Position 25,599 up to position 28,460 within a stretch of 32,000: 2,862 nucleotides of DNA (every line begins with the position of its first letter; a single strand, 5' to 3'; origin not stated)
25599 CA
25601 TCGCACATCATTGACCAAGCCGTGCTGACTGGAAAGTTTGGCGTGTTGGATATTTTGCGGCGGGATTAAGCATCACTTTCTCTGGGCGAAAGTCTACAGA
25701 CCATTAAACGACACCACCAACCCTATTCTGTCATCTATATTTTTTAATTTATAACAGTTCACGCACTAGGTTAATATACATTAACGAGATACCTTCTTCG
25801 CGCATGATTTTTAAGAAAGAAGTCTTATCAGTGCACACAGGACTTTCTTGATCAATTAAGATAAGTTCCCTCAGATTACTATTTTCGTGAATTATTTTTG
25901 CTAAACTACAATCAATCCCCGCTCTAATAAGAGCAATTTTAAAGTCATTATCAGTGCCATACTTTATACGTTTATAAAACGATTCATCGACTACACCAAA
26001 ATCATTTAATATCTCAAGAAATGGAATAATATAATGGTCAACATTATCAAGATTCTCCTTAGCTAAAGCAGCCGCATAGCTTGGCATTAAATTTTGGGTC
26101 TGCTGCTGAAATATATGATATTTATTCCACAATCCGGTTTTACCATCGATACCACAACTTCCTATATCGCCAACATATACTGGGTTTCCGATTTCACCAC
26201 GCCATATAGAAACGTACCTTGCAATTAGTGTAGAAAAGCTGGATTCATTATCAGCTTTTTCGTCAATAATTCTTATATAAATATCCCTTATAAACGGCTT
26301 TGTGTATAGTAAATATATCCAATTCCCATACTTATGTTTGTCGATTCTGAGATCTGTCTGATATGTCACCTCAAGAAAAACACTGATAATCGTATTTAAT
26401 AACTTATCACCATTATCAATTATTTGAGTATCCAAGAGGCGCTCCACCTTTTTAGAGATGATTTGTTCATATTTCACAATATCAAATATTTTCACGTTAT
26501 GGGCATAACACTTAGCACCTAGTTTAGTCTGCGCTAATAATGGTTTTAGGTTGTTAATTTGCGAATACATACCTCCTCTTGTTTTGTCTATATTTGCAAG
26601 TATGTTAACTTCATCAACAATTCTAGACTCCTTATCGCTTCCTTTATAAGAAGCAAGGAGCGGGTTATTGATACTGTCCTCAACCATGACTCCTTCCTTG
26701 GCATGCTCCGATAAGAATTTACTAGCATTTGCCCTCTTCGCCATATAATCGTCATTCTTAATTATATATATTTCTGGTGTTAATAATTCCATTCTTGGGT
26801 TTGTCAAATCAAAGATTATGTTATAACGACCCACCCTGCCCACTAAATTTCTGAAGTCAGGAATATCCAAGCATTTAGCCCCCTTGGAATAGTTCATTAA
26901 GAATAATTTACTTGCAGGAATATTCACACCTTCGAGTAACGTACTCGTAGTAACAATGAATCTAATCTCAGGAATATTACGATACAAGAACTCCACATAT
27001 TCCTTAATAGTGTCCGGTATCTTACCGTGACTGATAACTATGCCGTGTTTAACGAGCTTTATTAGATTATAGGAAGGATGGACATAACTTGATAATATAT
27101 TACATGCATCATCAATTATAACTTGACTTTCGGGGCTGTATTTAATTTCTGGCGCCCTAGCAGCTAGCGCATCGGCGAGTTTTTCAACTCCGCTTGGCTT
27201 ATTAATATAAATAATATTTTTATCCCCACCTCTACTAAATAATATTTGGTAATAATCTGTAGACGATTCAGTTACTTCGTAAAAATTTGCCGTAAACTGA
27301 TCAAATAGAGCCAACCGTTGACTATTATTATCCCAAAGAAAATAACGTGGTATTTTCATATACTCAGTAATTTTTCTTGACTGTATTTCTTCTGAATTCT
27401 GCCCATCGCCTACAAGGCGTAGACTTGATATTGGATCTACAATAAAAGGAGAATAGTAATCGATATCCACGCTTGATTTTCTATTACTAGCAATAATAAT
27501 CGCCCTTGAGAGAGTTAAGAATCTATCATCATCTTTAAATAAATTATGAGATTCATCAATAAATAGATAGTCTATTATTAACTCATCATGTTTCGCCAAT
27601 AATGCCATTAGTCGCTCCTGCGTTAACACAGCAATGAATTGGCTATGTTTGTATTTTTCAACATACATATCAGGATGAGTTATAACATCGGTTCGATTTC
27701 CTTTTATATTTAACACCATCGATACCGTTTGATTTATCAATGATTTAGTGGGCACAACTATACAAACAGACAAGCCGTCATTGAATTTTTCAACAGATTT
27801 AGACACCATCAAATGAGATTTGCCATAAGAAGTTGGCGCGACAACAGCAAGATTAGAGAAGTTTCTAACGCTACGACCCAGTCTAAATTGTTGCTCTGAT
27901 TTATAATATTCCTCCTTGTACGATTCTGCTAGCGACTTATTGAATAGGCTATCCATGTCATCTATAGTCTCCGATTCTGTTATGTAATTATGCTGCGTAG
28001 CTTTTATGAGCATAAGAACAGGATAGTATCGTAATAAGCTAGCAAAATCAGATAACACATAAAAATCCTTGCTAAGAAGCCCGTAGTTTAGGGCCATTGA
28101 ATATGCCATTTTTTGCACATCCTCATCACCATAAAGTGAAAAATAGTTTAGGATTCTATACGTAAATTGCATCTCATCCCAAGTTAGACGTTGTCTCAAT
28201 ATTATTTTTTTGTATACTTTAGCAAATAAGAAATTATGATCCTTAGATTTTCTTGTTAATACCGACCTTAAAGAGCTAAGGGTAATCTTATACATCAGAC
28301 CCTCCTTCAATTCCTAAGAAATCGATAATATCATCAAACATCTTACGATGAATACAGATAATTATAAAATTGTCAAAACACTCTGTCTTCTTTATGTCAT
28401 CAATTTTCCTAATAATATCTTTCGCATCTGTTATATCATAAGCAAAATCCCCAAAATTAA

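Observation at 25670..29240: AT-rich two-gene nuclease-helicase island: Hachiman-like defence module in an otherwise housekeeping neighbourhood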

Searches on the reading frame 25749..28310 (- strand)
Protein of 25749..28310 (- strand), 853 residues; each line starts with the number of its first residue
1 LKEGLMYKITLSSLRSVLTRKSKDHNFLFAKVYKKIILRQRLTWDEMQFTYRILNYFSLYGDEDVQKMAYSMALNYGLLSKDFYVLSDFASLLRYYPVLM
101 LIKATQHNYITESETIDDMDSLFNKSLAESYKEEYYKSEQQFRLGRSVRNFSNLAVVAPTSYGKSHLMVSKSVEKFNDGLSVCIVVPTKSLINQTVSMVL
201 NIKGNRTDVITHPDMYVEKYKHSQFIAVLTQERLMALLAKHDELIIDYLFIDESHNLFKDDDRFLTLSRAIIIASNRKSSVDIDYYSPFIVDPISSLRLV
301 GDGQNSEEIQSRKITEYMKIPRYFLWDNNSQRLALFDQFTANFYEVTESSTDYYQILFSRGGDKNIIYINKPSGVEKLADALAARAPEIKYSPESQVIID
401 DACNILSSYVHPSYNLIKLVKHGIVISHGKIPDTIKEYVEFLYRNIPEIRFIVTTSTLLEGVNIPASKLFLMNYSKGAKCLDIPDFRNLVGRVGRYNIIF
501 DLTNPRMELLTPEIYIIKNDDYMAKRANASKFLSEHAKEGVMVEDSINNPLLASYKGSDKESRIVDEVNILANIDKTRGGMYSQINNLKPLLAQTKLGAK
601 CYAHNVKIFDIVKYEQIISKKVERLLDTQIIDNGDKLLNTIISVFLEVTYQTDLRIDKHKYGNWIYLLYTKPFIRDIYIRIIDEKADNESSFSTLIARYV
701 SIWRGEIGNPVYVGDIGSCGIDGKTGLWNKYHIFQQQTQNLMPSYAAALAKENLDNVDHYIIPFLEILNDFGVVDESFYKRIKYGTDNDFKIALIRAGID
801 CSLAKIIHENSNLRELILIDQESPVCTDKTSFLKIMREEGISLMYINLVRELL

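Call 3: search_protein_families(library=pfam, proteins=[window:25749-28310:-], max_evalue=1)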
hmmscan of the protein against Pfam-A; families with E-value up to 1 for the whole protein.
window:25749-28310:- (853 aa): 4 families
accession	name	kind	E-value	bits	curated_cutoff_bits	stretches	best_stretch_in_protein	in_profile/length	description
PF00270.35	DEAD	-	1e-09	38.8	26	1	152-260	15-132/167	DEAD/DEAH box helicase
PF04851.21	ResIII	-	1.2e-06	29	22.5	1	143-260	20-140/164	Type III restriction enzyme, res subunit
PF00271.37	Helicase_C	-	0.011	16.4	23.5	1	421-496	39-109/110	Helicase conserved C-terminal domain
PF16325.11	Peptidase_U32_C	-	0.21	12.2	28.2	1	175-217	26-68/83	Peptidase family U32 C-terminal domain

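Call 4: search_protein_families(library=padloc, proteins=[window:25749-28310:-], max_evalue=1)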
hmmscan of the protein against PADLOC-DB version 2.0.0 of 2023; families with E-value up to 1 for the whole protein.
window:25749-28310:- (853 aa): 23 families
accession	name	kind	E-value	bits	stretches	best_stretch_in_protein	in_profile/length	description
PDLC00176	HamB1|HamB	-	4.2e-69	231.5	2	95-509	98-518/845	DEAD-box helicase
PDLC00190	HamB1|HamB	-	2.2e-68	229.6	2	130-533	137-533/866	DEAD-box helicase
PDLC00186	HamB1|HamB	-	3.9e-55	185.2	1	115-497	125-522/864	DEAD-box helicase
PDLC00185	HamB1|HamB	-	2.8e-50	169.1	1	114-497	118-515/871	DEAD-box helicase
PDLC00200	HamB2|HamB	-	2e-48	163.1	2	364-497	391-521/865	DEAD-box helicase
PDLC00187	HamB1|HamB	-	5.6e-46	155.3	1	60-496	62-507/851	DEAD-box helicase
PDLC00199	HamB2|HamB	-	3e-45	152.6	1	127-496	126-507/841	DEAD-box helicase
PDLC00180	HamB1|HamB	-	2.3e-38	130.3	1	107-497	70-426/709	DEAD-box helicase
PDLC00181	HamB1|HamB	-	6.5e-35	118.4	1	123-496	126-499/836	DEAD-box helicase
PDLC00201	HamB2|HamB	-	2.6e-34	116.7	2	359-497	296-428/721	DEAD-box helicase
PDLC00184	HamB1|HamB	-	1.7e-28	97.3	1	124-498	95-461/738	DEAD-box helicase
PDLC00177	HamB1|HamB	-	3.6e-26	89.6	2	353-495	376-520/841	DEAD-box helicase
PDLC00182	HamB1|HamB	-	3.4e-21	73.3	1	108-496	71-434/719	DEAD-box helicase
PDLC00191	HamB1|HamB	-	1.4e-19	67.9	2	362-504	341-486/767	DEAD-box helicase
PDLC04531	PDC-M23B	-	8.2e-18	61.8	1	364-496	571-700/1060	-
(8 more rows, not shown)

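Call 5: search_protein_families(library=ncbifam, proteins=[window:25749-28310:-], max_evalue=1)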
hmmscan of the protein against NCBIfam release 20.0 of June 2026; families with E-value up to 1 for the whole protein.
window:25749-28310:- (853 aa): 3 families
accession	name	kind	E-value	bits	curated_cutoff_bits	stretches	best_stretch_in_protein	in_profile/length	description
NF002654.0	PRK02362.1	equivalog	2.6e-06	26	887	1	408-496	290-382/739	ATP-dependent DNA helicase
TIGR01054.1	rgy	equivalog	0.0014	16.2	471.7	1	146-204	91-148/1172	reverse gyrase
NF041063.1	DpdF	equivalog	0.3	9.6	550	1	150-192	157-199/813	protein DpdF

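Call 6: search_solved_structures(query=window:25749-28310:-, max_evalue=0.01, show_alignments=2)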
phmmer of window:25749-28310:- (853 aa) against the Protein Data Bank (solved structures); distinct sequences matched with E-value up to 0.01: 12.
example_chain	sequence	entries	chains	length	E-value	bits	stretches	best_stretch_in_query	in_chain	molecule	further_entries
9wh1_B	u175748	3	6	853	1.5e-26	96.1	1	125-496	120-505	DNA polymerase theta (Helicase domain only)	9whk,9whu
8zue_B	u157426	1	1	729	6.3e-12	47.7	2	418-500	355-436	Anti-bacteriophage protein B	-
8vx9_B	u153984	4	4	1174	1.2e-08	36.9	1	398-497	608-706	HamB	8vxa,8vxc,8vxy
9c5q_C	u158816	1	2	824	5.4e-05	24.8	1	416-498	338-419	DNA polymerase theta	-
5a9f_A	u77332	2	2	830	5.4e-05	24.8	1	416-498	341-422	DNA POLYMERASE THETA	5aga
9bh6_A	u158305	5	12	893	6.2e-05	24.6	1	416-498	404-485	DNA polymerase theta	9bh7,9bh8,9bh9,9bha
8w0a_C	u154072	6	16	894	6.2e-05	24.6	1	416-498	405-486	DNA polymerase theta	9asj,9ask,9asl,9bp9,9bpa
5a9j_A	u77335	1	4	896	6.2e-05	24.6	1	416-498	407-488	DNA POLYMERASE THETA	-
9osw_A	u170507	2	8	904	6.3e-05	24.5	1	416-498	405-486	DNA polymerase theta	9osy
9b15_A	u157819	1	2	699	0.00031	22.3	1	412-496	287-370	ATP-dependent DNA helicase Hel308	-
2p6r_A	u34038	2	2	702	0.0037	18.7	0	412-496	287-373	afUHEL308 HELICASE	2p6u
7ujb_A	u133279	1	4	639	0.0065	17.9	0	440-495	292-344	DEAD/DEAH box RNA helicase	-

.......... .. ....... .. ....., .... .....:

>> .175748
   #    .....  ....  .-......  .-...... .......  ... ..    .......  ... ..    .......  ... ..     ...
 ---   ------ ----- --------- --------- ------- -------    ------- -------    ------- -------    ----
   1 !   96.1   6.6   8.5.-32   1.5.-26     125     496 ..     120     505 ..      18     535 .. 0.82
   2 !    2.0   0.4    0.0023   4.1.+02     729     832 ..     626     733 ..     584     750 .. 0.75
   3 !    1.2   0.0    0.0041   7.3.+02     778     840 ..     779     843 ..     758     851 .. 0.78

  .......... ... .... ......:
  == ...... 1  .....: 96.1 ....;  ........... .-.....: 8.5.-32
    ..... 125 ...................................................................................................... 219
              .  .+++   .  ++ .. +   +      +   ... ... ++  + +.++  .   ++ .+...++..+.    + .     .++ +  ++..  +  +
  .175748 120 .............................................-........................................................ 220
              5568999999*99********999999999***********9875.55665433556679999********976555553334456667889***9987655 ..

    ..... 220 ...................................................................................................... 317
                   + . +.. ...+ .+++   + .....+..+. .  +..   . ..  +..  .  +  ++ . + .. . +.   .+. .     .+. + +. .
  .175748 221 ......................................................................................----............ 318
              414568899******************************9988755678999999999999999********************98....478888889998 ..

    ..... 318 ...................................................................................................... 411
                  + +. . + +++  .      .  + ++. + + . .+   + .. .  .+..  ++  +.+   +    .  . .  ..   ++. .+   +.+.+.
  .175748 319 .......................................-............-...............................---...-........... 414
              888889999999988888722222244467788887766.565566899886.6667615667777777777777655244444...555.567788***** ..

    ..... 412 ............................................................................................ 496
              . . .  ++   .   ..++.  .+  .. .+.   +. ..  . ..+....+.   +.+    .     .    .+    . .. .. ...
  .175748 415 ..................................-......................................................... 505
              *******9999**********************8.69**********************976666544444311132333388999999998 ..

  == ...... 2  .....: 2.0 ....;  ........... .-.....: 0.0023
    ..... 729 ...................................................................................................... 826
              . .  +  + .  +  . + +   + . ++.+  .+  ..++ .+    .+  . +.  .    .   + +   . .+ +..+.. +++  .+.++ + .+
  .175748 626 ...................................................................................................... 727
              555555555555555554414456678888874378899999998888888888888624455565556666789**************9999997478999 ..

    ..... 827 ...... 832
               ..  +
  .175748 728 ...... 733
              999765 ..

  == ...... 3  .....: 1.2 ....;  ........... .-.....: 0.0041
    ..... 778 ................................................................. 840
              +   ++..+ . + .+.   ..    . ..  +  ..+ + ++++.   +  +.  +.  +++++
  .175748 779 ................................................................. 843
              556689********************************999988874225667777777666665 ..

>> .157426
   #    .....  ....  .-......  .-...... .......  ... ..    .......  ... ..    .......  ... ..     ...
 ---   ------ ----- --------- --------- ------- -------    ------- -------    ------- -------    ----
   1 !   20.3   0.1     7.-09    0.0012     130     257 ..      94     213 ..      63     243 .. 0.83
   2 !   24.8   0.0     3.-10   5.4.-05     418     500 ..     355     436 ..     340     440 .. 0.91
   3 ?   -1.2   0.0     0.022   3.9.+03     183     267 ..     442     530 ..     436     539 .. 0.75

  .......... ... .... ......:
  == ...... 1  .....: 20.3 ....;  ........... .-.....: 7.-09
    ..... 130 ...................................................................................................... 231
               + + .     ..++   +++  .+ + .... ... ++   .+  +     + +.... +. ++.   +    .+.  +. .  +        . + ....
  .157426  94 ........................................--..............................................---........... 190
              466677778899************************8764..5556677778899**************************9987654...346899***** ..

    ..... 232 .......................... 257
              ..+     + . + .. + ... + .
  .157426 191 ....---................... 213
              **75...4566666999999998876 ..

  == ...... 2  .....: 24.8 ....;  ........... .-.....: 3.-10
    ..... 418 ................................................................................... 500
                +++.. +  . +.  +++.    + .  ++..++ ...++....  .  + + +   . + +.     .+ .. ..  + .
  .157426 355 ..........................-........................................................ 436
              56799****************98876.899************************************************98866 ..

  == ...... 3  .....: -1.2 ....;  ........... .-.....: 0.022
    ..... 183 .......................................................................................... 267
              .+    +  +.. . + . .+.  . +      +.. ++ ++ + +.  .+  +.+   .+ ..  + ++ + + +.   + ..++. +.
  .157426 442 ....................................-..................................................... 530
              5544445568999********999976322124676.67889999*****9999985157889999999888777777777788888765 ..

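Call 21: find_homologous_proteins(query=window:25749-28295:-, max_evalue=1e-10)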
Query window:25749-28295:- (848 aa): 1159 proteins with E <= 1e-10 among 8000 candidates; the best 120 are listed.
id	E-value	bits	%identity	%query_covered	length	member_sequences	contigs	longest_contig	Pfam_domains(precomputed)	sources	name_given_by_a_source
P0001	0.0e+0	1845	97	100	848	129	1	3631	PF00270.36,PF04851.22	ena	-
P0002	0.0e+0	1696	90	100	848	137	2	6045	PF00270.36,PF04851.22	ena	-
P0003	0.0e+0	1355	71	100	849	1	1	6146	PF00270.36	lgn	-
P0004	0.0e+0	1326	70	100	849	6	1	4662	PF00270.36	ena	-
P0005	0.0e+0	1295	67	100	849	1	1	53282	PF00270.36,PF04851.22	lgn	-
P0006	0.0e+0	1179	61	100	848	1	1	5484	PF00270.36,PF04851.22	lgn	-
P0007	0.0e+0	1163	62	100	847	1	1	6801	PF00270.36,PF04851.22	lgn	-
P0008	0.0e+0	1156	61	100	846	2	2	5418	PF00270.36,PF04851.22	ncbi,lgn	ncbi:MAG: DEAD/DEAH box helicase [Candidatus Saccharimonas sp.]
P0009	0.0e+0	1151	61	100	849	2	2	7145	PF00270.36,PF00271.38,PF04851.22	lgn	-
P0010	0.0e+0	1151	61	100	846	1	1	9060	PF00270.36,PF04851.22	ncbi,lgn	-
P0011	0.0e+0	1149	61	100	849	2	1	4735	PF00270.36,PF04851.22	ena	-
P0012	0.0e+0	1145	60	100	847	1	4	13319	PF00270.36,PF04851.22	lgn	-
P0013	0.0e+0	1128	60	100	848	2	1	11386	PF00270.36,PF04851.22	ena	-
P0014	0.0e+0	1125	59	100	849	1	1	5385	PF00270.36,PF00271.38,PF04851.22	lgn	-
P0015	0.0e+0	1124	59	100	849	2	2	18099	PF00270.36,PF00271.38,PF04851.22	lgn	-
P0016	0.0e+0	1097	58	100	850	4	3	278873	PF00270.36,PF04851.22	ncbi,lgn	ncbi:MAG: DEAD/DEAH box helicase [Candidatus Microsaccharimonas sp.]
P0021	2.7e-205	702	41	100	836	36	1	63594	PF00270.36,PF00271.38,PF04851.22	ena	-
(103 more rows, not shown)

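Call 22: find_encoding_contigs(protein=P0005, flank=6000, max_places=2)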
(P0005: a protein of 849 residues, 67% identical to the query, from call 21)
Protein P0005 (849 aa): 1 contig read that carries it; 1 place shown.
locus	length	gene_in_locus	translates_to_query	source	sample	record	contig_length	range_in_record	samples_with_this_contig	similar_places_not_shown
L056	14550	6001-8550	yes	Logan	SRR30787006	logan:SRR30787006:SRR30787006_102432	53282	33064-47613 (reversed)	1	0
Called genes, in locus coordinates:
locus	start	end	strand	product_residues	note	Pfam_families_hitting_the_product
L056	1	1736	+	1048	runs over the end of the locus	PF04313:HSDR_N, PF04851:ResIII, PF18766:SWI2_SNF2, PF22679:T1R_D3-like, PF11867:T1RH-like_C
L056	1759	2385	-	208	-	-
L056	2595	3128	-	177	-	-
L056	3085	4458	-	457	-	PF02195:ParB_N, PF01555:N6_N4_Mtase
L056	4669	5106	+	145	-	-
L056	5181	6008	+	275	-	PF08878:HamA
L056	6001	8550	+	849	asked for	PF00270:DEAD, PF04851:ResIII (weak)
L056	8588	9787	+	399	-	PF09723:Zn_ribbon_8 (faint)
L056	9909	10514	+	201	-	-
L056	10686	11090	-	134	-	-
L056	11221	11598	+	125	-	PF00903:Glyoxalase, PF22677:Ble-like_N (faint)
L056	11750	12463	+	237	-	PF01427:Peptidase_M15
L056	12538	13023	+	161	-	PF01569:PAP2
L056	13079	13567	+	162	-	-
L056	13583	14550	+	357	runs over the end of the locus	PF28533:DUF8429 (weak), PF02646:RmuC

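Call 23: find_encoding_contigs(protein=P0016, flank=6000, max_places=2)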
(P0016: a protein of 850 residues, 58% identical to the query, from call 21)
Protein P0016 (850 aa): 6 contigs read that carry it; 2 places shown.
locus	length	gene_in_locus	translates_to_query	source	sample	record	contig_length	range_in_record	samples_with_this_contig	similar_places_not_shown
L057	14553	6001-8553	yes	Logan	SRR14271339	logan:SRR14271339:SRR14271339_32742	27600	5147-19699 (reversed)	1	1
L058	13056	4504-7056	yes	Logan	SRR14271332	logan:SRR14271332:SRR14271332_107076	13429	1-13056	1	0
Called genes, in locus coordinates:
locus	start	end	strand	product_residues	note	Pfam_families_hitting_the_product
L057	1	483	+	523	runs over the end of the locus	PF12161:HsdM_N, PF02384:N6_Mtase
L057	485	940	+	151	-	-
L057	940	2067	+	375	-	PF01420:Methylase_S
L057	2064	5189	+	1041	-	PF04313:HSDR_N, PF00270:DEAD, PF04851:ResIII, PF18766:SWI2_SNF2, PF22679:T1R_D3-like, PF12008:EcoR124_C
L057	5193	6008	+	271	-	PF08878:HamA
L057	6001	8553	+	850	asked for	PF04851:ResIII, PF00270:DEAD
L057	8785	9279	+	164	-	-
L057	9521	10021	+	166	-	-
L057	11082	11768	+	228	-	PF05063:MT-A70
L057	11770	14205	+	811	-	PF02534:T4SS-DNA_transf (weak), PF10412:TrwB_AAD_bind (weak)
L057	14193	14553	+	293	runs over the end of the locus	PF13814:Replic_Relax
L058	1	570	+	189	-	?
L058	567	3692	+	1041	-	PF04313:HSDR_N, PF00270:DEAD, PF04851:ResIII, PF18766:SWI2_SNF2, PF22679:T1R_D3-like, PF12008:EcoR124_C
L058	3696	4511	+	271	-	PF08878:HamA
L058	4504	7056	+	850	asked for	PF04851:ResIII, PF00270:DEAD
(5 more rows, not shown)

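Call 24: find_encoding_contigs(protein=P0021, flank=6000, max_places=2)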
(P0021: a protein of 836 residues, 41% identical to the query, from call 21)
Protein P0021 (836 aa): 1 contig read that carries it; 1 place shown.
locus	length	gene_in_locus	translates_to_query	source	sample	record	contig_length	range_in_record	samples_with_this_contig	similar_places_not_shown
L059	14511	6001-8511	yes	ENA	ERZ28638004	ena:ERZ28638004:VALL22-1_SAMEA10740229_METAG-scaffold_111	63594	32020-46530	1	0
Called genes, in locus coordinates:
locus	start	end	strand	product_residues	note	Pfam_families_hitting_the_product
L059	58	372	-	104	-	-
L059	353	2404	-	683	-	PF02463:SMC_N (weak), PF13304:AAA_21 (faint)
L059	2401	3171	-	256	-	PF01555:N6_N4_Mtase, PF02475:TRM5-TYW2_MTfase (weak), PF01170:UPF0020, PF13847:Methyltransf_31, PF08241:Methyltransf_11 (weak), PF13649:Methyltransf_25 (weak), PF01555:N6_N4_Mtase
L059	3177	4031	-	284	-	PF04556:DpnII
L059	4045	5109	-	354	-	PF02086:MethyltransfD12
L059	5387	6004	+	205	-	PF08878:HamA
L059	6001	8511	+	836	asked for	PF00271:Helicase_C (faint), PF00270:DEAD, PF04851:ResIII (weak)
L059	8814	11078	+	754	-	PF00753:Lactamase_B, PF12706:Lactamase_B_2, PF22505:RNase_J_b_CASP, PF07521:RMMBL (weak), PF17770:RNase_J_C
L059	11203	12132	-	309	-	-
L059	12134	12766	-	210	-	PF01728:FtsJ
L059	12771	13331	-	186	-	PF08207:EFP_N, PF01132:EFP, PF09285:Elong-fact-P_C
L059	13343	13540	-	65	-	PF01084:Ribosomal_S18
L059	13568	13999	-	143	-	PF00436:SSB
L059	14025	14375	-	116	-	PF01250:Ribosomal_S6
